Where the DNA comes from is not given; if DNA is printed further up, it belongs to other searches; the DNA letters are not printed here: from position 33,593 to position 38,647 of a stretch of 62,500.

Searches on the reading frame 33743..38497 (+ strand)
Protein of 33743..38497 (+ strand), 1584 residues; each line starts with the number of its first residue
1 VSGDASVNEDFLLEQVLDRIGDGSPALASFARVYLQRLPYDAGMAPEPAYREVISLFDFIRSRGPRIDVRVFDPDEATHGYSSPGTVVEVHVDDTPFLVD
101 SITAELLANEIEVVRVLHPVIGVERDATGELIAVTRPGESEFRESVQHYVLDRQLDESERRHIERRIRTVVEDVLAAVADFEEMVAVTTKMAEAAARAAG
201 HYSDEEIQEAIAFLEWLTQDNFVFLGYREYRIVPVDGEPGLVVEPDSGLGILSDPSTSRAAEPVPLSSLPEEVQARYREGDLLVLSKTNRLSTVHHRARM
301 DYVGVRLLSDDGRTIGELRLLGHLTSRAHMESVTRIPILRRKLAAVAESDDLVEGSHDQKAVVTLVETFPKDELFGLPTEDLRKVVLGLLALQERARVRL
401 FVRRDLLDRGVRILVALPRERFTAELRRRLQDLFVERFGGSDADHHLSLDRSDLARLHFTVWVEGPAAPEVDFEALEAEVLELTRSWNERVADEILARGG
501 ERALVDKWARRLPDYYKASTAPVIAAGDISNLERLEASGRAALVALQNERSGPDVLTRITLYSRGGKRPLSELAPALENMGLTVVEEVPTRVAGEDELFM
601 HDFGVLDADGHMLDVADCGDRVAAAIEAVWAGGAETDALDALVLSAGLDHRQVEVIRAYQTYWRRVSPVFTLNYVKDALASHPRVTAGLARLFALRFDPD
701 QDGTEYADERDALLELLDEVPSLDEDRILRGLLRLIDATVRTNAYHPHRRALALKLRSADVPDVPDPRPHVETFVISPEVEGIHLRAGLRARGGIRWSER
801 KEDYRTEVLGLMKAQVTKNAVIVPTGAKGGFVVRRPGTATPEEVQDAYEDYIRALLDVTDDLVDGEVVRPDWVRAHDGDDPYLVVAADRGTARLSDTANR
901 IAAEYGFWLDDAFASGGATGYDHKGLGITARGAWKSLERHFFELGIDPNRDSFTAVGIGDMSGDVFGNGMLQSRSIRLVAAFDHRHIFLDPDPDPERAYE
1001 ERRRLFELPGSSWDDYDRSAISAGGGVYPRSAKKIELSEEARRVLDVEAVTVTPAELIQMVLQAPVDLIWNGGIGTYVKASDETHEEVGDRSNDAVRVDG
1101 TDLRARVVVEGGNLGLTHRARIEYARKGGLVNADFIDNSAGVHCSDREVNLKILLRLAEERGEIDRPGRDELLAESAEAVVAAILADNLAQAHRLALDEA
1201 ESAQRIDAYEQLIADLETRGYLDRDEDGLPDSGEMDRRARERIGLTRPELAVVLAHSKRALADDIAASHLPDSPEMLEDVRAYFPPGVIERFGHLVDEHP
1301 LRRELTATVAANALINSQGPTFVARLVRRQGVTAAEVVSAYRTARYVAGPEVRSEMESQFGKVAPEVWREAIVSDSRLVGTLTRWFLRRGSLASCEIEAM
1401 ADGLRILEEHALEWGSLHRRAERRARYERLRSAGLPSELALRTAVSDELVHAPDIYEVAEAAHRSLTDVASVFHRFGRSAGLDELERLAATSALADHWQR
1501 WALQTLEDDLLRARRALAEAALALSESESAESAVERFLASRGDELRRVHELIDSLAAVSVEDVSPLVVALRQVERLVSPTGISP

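Call 35: search_protein_families(library=pfam, proteins=[window:33743-38497:+], max_evalue=0.00001)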
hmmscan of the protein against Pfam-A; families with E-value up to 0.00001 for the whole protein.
window:33743-38497:+ (1584 aa): 7 families
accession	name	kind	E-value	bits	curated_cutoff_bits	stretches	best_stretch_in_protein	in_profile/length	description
PF05088.18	Bac_GDH_CD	-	1.9e-226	752.8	22.8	1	714-1196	3-495/497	Bacterial NAD-glutamate dehydrogenase, catalytic domain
PF21074.2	GDH_C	-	6.9e-71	239.6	26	1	1244-1574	3-338/339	Glutamate dehydrogenase, C-terminal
PF21075.3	GDH_ACT1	-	1.3e-29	103.3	23.7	1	30-167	1-144/144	Glutamate dehydrogenase, ACT1 domain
PF21076.3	GDH_ACT2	-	1.1e-22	80.8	22.8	1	399-488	1-90/90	Glutamate dehydrogenase, ACT2 domain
PF21078.2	GDH_HM3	-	9.4e-19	67.7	24.6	1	634-699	1-66/66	Glutamate dehydrogenase, helical motif 3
PF21073.2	GDH_HM1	-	3.3e-17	62.6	21.2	1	336-395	1-60/60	Glutamate dehydrogenase, helical motif 1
PF21077.3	GDH_ACT3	-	6.9e-11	42.2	22.2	1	556-616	16-78/80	Glutamate dehydrogenase, ACT3 domain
